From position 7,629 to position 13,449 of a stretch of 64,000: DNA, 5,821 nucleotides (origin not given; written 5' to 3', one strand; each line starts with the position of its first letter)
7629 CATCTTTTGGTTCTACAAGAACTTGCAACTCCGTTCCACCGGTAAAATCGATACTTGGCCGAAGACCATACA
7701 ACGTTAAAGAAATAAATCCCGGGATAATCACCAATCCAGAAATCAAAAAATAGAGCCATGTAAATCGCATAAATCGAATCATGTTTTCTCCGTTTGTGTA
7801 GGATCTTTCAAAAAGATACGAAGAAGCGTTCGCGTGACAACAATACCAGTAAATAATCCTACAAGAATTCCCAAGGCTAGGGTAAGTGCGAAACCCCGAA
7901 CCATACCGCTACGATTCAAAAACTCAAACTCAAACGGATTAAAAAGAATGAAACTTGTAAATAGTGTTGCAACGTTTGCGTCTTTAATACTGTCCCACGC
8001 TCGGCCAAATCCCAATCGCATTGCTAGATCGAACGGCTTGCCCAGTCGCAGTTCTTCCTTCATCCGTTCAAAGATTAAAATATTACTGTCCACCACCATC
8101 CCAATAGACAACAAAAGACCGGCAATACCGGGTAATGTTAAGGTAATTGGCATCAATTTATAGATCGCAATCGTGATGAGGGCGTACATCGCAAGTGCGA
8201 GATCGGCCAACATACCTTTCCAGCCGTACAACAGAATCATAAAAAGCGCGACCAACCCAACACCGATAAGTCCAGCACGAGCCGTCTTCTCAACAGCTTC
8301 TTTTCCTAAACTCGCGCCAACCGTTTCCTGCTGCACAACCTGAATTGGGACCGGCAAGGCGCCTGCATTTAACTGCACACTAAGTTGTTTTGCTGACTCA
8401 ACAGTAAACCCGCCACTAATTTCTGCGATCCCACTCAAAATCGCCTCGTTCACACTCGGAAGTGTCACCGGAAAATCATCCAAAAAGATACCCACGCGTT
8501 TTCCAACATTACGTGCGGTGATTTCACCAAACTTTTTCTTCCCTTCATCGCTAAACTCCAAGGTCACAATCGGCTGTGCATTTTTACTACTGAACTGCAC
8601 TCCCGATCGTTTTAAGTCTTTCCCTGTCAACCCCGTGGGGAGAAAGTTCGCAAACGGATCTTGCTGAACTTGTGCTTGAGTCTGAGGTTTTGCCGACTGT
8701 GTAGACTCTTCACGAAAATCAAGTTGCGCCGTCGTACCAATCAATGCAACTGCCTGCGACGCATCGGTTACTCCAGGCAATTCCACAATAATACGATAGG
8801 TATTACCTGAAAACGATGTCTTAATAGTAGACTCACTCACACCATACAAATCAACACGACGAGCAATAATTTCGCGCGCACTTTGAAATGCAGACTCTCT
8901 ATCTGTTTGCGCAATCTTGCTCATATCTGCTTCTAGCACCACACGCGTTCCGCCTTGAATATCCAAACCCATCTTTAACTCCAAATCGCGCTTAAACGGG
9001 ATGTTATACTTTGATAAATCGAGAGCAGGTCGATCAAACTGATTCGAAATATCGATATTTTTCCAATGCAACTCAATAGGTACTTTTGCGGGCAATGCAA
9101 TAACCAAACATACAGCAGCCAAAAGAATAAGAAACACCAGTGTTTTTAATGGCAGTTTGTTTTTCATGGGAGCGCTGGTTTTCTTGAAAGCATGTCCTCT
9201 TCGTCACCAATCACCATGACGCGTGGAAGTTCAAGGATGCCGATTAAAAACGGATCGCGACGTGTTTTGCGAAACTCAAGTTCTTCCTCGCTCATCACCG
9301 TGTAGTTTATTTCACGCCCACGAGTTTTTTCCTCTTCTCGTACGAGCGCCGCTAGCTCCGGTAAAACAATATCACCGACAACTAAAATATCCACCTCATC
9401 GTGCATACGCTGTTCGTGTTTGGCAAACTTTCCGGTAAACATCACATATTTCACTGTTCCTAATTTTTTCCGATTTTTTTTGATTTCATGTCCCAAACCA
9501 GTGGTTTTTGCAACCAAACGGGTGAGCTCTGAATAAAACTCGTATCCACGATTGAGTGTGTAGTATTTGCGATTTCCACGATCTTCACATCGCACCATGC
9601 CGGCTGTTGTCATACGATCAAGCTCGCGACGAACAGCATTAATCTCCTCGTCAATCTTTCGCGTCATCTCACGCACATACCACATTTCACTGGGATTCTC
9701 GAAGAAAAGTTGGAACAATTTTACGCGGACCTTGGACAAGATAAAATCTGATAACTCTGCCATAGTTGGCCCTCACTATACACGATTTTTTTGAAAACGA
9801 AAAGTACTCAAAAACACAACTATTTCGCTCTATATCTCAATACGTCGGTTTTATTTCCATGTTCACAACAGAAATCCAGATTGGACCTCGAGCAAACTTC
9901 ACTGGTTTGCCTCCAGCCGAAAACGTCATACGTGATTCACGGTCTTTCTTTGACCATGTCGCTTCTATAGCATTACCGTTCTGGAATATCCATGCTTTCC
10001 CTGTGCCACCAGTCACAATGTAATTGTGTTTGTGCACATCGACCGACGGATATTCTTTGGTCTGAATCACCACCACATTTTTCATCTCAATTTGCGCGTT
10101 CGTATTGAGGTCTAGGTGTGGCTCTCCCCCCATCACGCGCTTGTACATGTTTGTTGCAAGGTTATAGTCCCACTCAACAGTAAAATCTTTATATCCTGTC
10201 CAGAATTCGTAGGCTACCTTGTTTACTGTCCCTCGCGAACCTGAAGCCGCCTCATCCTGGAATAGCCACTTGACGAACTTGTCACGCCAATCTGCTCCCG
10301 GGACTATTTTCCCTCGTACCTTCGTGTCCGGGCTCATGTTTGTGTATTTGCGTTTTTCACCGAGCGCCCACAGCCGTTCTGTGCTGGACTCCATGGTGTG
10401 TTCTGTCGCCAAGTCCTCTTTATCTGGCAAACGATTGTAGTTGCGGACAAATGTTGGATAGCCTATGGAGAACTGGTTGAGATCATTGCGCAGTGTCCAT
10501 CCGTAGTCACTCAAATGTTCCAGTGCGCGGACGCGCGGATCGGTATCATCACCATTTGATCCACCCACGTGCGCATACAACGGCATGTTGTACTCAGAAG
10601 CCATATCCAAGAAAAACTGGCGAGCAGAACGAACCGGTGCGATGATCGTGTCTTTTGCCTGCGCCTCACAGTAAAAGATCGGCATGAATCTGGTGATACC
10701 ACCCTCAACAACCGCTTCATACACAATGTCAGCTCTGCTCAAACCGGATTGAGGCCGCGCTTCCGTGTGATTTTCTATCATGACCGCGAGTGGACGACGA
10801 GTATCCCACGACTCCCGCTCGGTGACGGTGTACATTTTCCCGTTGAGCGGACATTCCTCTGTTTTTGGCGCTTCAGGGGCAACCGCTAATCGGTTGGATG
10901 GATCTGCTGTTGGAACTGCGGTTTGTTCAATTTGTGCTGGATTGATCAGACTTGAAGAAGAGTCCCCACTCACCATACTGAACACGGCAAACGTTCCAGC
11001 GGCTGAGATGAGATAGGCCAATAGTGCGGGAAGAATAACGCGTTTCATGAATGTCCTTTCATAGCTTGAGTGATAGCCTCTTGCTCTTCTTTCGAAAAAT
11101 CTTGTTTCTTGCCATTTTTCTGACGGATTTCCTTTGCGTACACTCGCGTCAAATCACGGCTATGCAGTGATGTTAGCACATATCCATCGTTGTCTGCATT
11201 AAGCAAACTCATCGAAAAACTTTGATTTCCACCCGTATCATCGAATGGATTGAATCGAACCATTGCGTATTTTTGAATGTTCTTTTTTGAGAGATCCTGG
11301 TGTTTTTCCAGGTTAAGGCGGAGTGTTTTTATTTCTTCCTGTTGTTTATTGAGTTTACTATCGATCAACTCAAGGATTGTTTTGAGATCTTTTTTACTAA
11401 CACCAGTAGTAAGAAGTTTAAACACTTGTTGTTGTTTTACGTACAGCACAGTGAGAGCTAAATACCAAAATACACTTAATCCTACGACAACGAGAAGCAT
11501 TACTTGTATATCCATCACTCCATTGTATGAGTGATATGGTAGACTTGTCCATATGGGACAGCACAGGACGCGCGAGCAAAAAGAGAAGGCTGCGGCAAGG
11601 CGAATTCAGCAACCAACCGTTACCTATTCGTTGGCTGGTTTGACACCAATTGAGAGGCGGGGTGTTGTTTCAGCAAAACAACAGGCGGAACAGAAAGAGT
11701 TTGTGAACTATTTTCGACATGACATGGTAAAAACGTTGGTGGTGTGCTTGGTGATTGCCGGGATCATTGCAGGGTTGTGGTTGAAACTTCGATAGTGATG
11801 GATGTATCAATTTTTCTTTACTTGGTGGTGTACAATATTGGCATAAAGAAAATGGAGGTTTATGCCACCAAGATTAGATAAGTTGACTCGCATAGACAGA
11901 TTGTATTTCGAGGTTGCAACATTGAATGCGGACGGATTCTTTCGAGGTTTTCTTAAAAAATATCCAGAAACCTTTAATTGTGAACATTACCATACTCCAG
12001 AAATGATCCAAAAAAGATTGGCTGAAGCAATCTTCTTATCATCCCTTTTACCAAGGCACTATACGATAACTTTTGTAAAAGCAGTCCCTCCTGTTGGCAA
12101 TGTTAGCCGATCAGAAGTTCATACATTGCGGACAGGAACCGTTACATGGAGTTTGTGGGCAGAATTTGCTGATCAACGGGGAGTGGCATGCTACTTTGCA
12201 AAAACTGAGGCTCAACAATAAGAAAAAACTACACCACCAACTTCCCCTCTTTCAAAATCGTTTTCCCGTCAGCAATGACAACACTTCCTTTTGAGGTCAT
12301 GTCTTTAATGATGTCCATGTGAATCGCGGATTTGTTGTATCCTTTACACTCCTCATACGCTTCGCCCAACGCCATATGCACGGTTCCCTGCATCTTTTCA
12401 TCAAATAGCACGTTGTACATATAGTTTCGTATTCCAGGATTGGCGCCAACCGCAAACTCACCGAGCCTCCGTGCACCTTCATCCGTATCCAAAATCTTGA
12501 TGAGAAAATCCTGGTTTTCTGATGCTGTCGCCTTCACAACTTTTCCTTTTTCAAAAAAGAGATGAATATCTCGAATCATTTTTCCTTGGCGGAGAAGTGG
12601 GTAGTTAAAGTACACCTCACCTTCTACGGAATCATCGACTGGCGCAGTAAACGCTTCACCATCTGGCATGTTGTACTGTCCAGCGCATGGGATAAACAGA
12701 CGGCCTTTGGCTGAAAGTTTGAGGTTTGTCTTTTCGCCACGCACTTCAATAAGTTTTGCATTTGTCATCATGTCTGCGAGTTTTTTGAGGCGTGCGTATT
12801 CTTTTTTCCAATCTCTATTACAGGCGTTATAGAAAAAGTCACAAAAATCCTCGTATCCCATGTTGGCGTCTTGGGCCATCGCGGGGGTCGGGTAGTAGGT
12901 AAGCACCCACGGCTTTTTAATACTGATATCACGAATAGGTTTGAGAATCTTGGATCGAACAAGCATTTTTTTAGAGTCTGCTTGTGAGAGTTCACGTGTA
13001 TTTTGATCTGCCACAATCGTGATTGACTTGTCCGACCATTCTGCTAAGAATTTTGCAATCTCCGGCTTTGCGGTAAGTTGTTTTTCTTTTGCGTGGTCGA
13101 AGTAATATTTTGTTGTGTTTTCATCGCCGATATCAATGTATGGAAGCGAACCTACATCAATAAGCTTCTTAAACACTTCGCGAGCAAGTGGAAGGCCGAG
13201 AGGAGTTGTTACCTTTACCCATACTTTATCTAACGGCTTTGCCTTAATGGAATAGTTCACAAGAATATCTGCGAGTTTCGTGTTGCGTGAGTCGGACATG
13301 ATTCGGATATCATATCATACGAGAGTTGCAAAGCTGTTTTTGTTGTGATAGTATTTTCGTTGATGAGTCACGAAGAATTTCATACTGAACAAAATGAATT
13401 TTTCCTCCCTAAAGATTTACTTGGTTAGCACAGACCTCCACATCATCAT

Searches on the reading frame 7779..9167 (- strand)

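Call 24: search_protein_families(library=pfam, proteins=[window:7779-9167:-], max_evalue=0.001)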
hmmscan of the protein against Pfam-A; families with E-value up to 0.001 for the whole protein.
window:7779-9167:- (462 aa): 5 families
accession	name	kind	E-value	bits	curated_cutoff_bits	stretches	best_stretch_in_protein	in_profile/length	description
PF22599.2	SecDF_P1_head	-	6.1e-26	91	27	1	178-273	19-114/114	SecDF, P1 head subdomain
PF21760.3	SecD_1st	-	6.5e-18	64.4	27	1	95-154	2-58/60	Protein translocase subunit SecDF, P1 domain, N-terminal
PF02355.23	SecD_SecF_C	-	3e-16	59.8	20.5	1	275-452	13-186/189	Protein export membrane protein SecD/SecF, C-terminal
PF00873.25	ACR_tran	-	7.5e-10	37.6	28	1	285-460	323-497/1021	AcrB/AcrD/AcrF family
PF07549.19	Sec_GG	-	0.00039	20.3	20.3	0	64-83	8-27/28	SecD/SecF GG Motif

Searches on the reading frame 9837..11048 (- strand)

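Call 24: search_protein_families(library=pfam, proteins=[window:9837-11048:-], max_evalue=0.001)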
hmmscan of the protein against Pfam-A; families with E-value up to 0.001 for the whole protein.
window:9837-11048:- (403 aa): 2 families
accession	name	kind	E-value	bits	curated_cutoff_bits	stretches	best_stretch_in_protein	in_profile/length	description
PF11258.13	DUF3048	-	3.5e-33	115.3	25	1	79-235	9-147/148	Protein of unknown function (DUF3048) N-terminal domain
PF17479.7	DUF3048_C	-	1.5e-25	90.3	25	1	290-392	9-114/114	Protein of unknown function (DUF3048) C-terminal domain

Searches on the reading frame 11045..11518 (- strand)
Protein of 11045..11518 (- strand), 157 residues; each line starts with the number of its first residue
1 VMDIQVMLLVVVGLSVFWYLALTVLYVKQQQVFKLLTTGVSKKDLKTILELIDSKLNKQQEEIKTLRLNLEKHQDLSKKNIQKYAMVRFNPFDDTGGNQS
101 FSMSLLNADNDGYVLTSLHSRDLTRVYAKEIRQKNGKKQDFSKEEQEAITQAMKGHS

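Call 24: search_protein_families(library=pfam, proteins=[window:11045-11518:-], max_evalue=0.001)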
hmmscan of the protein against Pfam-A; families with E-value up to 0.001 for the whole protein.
window:11045-11518:- (157 aa): 1 family
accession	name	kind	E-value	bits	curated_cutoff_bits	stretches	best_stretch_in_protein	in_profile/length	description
PF14584.11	DUF4446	-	1.3e-33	116.5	27.4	1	6-153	4-150/150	Protein of unknown function (DUF4446)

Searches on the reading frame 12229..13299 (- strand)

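Call 24: search_protein_families(library=pfam, proteins=[window:12229-13299:-], max_evalue=0.001)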
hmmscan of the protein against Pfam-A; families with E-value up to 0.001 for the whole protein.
window:12229-13299:- (356 aa): 1 family
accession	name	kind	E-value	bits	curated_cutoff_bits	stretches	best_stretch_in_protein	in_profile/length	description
PF02073.20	Peptidase_M29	-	4.5e-68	230.4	27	1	5-348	4-400/406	Thermophilic metalloprotease (M29)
